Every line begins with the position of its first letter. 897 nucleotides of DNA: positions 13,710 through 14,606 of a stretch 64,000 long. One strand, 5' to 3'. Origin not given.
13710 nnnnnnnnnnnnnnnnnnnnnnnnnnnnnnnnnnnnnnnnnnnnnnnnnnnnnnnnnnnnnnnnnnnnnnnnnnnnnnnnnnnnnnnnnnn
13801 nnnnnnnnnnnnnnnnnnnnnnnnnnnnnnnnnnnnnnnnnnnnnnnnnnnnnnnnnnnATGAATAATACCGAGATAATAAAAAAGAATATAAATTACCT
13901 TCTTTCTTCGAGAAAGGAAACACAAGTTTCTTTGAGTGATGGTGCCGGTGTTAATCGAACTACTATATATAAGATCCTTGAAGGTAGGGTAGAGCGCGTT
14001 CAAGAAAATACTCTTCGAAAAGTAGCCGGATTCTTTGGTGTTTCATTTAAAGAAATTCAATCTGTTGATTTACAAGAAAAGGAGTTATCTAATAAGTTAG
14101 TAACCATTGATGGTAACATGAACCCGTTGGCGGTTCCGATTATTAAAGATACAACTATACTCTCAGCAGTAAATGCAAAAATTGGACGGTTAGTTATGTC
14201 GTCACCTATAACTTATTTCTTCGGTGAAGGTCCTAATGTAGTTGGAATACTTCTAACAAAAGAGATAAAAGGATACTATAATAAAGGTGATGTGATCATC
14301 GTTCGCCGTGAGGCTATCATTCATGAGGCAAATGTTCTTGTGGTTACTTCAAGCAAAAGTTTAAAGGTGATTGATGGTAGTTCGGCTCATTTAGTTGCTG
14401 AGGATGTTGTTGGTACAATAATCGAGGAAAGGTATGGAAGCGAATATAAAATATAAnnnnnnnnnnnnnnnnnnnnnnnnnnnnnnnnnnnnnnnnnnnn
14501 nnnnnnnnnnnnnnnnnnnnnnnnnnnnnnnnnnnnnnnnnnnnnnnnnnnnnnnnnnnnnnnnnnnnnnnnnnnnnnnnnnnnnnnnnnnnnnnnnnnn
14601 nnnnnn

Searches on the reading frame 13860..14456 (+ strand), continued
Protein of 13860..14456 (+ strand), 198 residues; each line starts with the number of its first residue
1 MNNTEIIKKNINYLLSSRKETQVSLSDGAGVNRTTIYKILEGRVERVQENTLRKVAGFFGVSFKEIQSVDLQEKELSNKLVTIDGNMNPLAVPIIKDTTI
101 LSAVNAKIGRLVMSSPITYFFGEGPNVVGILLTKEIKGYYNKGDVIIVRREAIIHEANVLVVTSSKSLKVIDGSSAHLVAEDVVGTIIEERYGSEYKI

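Call 87: get_annotated_region(hit=H46, flank=6000)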
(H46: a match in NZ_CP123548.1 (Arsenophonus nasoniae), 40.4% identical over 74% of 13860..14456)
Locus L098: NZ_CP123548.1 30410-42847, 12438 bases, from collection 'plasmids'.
description: Arsenophonus nasoniae strain aNv_CH plasmid paNv_CH4, complete sequence
organism: Arsenophonus nasoniae (NCBI taxid 638)
taxonomy: Bacteria; Pseudomonadota; Gammaproteobacteria; Enterobacterales; Morganellaceae; Arsenophonus; Arsenophonus nasoniae
host: -; source: Nasonia vitripennis; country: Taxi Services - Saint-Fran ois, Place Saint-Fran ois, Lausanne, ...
typing (MOB-suite, as given by PLSDB): mobilizable; relaxase MOBP
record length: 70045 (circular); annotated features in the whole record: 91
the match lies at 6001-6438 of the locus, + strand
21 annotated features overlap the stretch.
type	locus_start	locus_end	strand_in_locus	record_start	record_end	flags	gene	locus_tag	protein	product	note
CDS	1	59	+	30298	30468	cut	-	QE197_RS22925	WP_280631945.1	transposase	GO:0006313 - DNA transposition [Evidence IEA]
CDS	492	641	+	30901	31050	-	-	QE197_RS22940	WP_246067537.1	hypothetical protein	-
CDS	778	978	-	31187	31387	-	-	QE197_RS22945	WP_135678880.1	hypothetical protein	-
CDS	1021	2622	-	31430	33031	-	-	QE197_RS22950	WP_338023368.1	type IV secretory system conjugative DNA transfer family protein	-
CDS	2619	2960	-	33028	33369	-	-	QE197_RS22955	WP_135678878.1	hypothetical protein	-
CDS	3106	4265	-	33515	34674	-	-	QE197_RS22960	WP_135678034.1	IS3 family transposase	-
CDS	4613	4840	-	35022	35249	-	-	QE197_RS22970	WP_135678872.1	hypothetical protein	-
CDS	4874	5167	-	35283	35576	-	-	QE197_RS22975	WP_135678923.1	hypothetical protein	-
CDS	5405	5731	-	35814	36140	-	-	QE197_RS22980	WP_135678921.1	hypothetical protein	-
CDS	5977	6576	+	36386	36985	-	-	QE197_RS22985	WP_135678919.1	helix-turn-helix transcriptional regulator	-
CDS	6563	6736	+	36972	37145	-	-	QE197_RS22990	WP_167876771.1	hypothetical protein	-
CDS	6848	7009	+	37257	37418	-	-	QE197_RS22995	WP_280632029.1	hypothetical protein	-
CDS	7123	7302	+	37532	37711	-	-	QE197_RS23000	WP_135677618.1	hypothetical protein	-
CDS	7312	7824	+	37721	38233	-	-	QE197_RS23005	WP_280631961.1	transposase zinc-binding domain-containing protein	-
CDS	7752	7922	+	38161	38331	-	-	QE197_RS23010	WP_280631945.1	transposase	GO:0006313 - DNA transposition [Evidence IEA]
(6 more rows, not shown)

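Call 88: get_annotated_region(hit=H50, flank=6000)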
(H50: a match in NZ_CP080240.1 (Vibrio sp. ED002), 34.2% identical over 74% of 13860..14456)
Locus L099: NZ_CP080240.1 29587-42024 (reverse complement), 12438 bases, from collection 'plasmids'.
description: Vibrio sp. ED002 plasmid p2-ED002, complete sequence
organism: Vibrio sp. ED002 (NCBI taxid 2785123)
taxonomy: Bacteria; Pseudomonadota; Gammaproteobacteria; Vibrionales; Vibrionaceae; Vibrio; Vibrio sp. ED002
host: -; source: whole organism,kelp frond; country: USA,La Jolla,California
typing (MOB-suite, as given by PLSDB): non-mobilizable
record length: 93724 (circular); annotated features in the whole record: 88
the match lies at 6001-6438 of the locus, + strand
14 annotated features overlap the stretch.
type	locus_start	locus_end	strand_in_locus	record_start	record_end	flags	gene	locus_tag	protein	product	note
CDS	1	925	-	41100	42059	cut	trbB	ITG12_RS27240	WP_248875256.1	P-type conjugative transfer ATPase TrbB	-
CDS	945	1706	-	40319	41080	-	trbJ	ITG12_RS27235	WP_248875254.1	P-type conjugative transfer protein TrbJ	GO:0009291 - unidirectional conjugation [Evidence IEA]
CDS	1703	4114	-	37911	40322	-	-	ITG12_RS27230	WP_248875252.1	conjugal transfer protein TrbE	-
CDS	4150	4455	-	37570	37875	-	trbD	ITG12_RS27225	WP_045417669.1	conjugal transfer protein TrbD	-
CDS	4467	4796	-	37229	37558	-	-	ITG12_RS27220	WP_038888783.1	TrbC/VirB2 family protein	-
CDS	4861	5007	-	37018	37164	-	-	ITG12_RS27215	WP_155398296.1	hypothetical protein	-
CDS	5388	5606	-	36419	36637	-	-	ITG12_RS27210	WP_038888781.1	hypothetical protein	-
CDS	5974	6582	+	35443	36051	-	-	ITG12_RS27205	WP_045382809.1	helix-turn-helix transcriptional regulator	-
CDS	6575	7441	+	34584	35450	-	-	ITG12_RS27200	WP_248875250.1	queuosine precursor transporter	GO:1990397 - queuosine salvage [Evidence IEA]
CDS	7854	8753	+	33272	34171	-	-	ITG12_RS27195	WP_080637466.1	hypothetical protein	-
CDS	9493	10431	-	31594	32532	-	-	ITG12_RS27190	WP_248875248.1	Rpn family recombination-promoting nuclease/putative transposase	-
CDS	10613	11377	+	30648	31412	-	-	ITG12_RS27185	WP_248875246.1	ParA family protein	-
CDS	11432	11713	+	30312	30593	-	-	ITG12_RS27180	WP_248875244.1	hypothetical protein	-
CDS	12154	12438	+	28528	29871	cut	-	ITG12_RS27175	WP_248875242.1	ISNCY family transposase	-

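Call 91: search_protein_families(library=pfam, proteins=[L020:5135-5779:-, L020:6329-6805:+, L020:7215-7598:-, L020:10407-11402:-, L020:11437-12294:+, L037:3350-5254:+, L037:5292-6182:+, L037:6207-7049:+, L037:10114-10980:-, L037:11077-11607:-], max_evalue=0.0001)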
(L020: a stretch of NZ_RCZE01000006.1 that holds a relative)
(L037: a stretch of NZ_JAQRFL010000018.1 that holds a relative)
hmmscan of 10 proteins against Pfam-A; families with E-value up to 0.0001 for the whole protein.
L020:5135-5779:- (214 aa): 1 family
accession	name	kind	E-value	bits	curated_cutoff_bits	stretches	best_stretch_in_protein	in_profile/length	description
PF06508.19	QueC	-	8e-67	225.2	22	1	4-196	19-209/210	Queuosine biosynthesis protein QueC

L020:6329-6805:+ (158 aa): 1 family
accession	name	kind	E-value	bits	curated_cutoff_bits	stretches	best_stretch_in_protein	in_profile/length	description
PF11008.14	DUF2846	-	8.4e-15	55.1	34.3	1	53-129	3-83/92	Protein of unknown function (DUF2846)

L020:7215-7598:- (127 aa): 1 family
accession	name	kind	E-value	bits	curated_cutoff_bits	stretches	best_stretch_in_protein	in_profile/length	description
PF19619.4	DUF6124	-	3.9e-28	97.6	27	1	49-110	1-62/63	Family of unknown function (DUF6124)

L020:10407-11402:- (331 aa): 2 families
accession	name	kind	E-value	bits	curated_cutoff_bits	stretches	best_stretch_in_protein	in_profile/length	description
PF12625.12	Arabinose_bd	-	7e-21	75.6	27.6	1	58-210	29-185/185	Arabinose-binding domain of AraC transcription regulator, N-term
PF12833.13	HTH_18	-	5.5e-10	39.8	33.6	1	261-321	1-63/80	Helix-turn-helix domain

L020:11437-12294:+ (285 aa): 1 family
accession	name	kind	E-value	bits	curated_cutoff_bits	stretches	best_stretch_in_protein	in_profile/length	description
PF04116.19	FA_hydroxylase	-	7.2e-21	75.4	31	1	87-237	1-132/132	Fatty acid hydroxylase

L037:3350-5254:+ (634 aa): 2 families
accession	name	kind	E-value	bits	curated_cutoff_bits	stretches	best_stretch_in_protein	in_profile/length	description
PF09863.15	DUF2090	-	4.8e-143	476.3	27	1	326-633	1-309/310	Uncharacterized protein conserved in bacteria (DUF2090)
PF00294.29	PfkB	-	3e-46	158.6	25.8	1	8-323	3-301/302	pfkB family carbohydrate kinase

L037:5292-6182:+ (296 aa): 1 family
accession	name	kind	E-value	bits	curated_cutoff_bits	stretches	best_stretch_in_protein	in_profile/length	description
PF01261.30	AP_endonuc_2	-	2.5e-31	109.7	31.1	1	34-270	5-233/249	Xylose isomerase-like TIM barrel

L037:6207-7049:+ (280 aa): 1 family
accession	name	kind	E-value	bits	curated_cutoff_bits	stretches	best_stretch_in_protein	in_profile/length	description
PF04962.18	KduI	-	4.1e-111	370.9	23.9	1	11-268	4-262/262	KduI/IolB family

L037:10114-10980:- (288 aa): 4 families
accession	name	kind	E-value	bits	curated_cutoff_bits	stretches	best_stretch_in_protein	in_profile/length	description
PF06445.20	GyrI-like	-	3.5e-31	109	26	1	136-287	2-154/155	GyrI-like small molecule binding domain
PF12833.13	HTH_18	-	2.9e-22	79.2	33.6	1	28-106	1-79/80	Helix-turn-helix domain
PF00165.29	HTH_AraC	-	1.6e-13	50.8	26.6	1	71-106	8-42/42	Bacterial regulatory helix-turn-helix proteins, AraC family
PF14526.11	Cass2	-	7.5e-12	46.1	27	1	139-286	2-149/150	Integron-associated effector binding protein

L037:11077-11607:- (176 aa): 2 families
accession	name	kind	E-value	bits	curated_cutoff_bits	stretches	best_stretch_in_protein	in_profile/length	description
PF07080.17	DUF1348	-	9e-64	213.7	22.1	1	29-157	1-129/130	Protein of unknown function (DUF1348)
PF12680.13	SnoaL_2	-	6.1e-08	33.6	27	1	45-138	6-99/102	SnoaL-like domain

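Call 95: find_encoding_contigs(protein=P0007, flank=7000, max_places=3)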
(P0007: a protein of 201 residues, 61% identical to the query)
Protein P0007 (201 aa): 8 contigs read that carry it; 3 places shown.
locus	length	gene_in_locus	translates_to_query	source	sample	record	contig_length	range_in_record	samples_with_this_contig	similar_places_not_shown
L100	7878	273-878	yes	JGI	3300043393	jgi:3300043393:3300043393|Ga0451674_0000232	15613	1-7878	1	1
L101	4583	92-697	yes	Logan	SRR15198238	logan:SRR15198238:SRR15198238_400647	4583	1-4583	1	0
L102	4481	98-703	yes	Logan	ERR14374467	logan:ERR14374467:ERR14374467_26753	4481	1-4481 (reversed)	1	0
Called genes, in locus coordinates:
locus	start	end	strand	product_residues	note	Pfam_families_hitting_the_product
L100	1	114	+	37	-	?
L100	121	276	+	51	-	-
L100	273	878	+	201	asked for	PF12844:HTH_19 (faint), PF13443:HTH_26 (weak), PF01381:HTH_3 (weak)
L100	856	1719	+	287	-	PF20973:VUPS (weak), PF02592:Vut_1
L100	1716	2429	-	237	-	PF00733:Asn_synthase (weak), PF06508:QueC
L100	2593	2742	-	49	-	-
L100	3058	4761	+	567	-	PF00501:AMP-binding, PF00550:PP-binding (faint)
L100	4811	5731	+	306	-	PF01841:Transglut_core (weak)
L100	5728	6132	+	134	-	PF07366:SnoaL (faint)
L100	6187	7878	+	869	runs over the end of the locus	PF00109:ketoacyl-synt, PF02801:Ketoacyl-synt_C, PF16197:KAsynt_C_assoc (weak), PF00550:PP-binding, PF00975:Thioesterase (weak)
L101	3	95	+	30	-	?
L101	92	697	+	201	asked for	PF12844:HTH_19 (faint), PF13443:HTH_26 (weak), PF01381:HTH_3 (weak)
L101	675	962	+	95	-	-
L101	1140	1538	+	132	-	PF02592:Vut_1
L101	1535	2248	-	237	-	PF00733:Asn_synthase (weak), PF06508:QueC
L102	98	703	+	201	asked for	PF12844:HTH_19 (faint), PF13443:HTH_26 (weak), PF01381:HTH_3 (weak)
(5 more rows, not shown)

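Call 96: find_encoding_contigs(protein=P0003, flank=7000, max_places=3)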
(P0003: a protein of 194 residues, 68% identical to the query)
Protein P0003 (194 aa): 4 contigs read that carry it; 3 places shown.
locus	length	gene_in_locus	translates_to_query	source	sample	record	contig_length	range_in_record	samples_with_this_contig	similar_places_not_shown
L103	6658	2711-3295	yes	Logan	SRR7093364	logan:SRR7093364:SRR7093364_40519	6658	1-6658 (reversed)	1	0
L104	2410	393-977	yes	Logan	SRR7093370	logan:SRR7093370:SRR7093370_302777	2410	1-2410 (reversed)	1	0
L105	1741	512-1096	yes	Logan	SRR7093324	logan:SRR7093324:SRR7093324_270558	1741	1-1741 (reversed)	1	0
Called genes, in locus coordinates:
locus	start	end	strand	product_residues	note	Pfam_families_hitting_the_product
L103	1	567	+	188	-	?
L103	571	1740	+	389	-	PF03432:Relaxase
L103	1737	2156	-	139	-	PF01381:HTH_3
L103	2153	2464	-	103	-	PF09907:HigB_toxin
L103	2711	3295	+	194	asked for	PF13443:HTH_26 (faint)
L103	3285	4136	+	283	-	PF02592:Vut_1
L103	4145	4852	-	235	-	PF00733:Asn_synthase (weak), PF06508:QueC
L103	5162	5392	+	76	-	-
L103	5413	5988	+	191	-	-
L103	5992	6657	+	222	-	?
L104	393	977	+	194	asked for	PF13443:HTH_26 (faint)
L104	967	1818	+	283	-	PF02592:Vut_1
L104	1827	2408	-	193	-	?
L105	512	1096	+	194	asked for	PF13443:HTH_26 (faint)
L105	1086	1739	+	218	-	?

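Call 97: find_encoding_contigs(protein=P0010, flank=7000, max_places=3)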
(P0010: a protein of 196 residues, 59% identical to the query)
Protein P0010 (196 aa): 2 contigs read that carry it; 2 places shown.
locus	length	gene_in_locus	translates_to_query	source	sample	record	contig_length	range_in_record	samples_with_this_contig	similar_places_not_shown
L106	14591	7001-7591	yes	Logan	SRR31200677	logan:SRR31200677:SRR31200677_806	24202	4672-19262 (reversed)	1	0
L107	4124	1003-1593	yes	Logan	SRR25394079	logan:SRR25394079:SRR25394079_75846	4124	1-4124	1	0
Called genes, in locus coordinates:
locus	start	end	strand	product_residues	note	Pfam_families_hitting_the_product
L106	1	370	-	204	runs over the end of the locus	PF01726:LexA_DNA_bind, PF00717:Peptidase_S24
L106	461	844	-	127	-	PF01219:DAGK_prokar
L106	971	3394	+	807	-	PF27464:PlsB_N, PF01553:Acyltransferase, PF19277:GPAT_C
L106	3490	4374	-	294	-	PF01040:UbiA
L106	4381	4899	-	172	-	PF04345:Chor_lyase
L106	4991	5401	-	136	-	PF06146:PsiE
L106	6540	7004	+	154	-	PF05261:Tra_M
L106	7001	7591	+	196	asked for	PF13443:HTH_26 (weak), PF01381:HTH_3 (weak)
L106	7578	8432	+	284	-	PF02592:Vut_1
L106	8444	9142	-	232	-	PF06508:QueC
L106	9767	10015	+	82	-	PF02387:IncFII_repA (weak)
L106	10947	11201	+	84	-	-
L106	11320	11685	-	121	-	PF02447:GntP_permease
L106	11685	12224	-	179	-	PF01583:APS_kinase (weak), PF01202:SKI (weak)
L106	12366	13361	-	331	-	PF00356:LacI, PF00532:Peripla_BP_1, PF13407:Peripla_BP_4, PF13377:Peripla_BP_3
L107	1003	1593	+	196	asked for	PF13443:HTH_26 (weak), PF01381:HTH_3 (weak)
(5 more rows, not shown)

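Call 99: search_protein_families(library=pfam, proteins=[L016:8147-8329:+, L016:8405-9094:+, L016:9069-9404:+, L016:9404-9772:+, L016:9729-10571:+, L003:8519-8917:+, L003:8974-9405:+, L003:9405-9677:+, L098:5405-5731:-, L099:5388-5606:-], max_evalue=0.01)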
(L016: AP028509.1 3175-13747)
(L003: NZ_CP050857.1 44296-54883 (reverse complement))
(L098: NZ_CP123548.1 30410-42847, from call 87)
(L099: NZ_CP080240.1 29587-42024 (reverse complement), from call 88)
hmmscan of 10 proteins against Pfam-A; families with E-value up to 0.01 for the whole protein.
L016:8147-8329:+ (60 aa): 0 families

L016:8405-9094:+ (229 aa): 1 family
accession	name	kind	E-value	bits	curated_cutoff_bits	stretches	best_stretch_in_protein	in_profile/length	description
PF01464.25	SLT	-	2.2e-11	43.8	21.3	1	13-148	7-110/117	Transglycosylase SLT domain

L016:9069-9404:+ (111 aa): 1 family
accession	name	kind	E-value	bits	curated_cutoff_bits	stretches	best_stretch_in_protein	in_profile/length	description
PF02322.20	Cyt_bd_oxida_II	-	0.0027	17.6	35.6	1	38-101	146-209/302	Cytochrome bd terminal oxidase subunit II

L016:9404-9772:+ (122 aa): 1 family
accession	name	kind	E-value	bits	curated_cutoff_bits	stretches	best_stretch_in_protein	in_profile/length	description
PF05101.18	VirB3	-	4.6e-10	40.1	23.9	1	12-90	6-78/84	Type IV secretory pathway, VirB3-like protein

L016:9729-10571:+ (281 aa): 1 family
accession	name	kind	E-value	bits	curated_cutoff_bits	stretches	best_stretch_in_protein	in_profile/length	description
PF03135.19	CagE_TrbE_VirB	-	5.8e-13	49.7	21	1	165-275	7-115/204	CagE, TrbE, VirB family, component of type IV transporter system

L003:8519-8917:+ (132 aa): 0 families

L003:8974-9405:+ (143 aa): 0 families

L003:9405-9677:+ (90 aa): 1 family
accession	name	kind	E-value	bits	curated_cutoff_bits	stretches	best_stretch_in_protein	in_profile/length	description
PF10671.14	TcpQ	-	2.4e-11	44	27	1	3-88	2-79/80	Toxin co-regulated pilus biosynthesis protein Q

L098:5405-5731:- (108 aa): 0 families

L099:5388-5606:- (72 aa): 0 families

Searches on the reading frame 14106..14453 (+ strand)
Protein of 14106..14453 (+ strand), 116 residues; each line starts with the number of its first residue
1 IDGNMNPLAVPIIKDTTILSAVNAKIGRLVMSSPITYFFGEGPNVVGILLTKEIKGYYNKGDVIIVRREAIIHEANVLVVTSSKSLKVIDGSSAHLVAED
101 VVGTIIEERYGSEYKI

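Call 41: predict_structure(alignment_id=A5)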
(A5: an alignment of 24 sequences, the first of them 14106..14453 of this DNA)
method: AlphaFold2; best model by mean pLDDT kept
length: 116 residues; sequences in the alignment: 24
mean_pLDDT: 86.8   pTM: 0.80
mean pLDDT of the five models: 86.8, 85.9, 85.8, 85.3, 84.6
residues with pLDDT >= 90: 74; 70-90: 32; 50-70: 4; < 50: 6
segments of 3 or more residues with pLDDT < 50: 112-116
pLDDT, mean of each block of 10 residues (from residue 1): 73 92 90 91 90 93 93 93 92 84 91 43
secondary structure, 60 per line:
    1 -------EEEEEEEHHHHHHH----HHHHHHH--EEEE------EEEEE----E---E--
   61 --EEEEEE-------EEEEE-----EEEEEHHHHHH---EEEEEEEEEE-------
elements in order: E8-14 H15-21 H26-32 E35-38 E45-49 E63-68 E76-80 E86-90 H91-96 E100-109
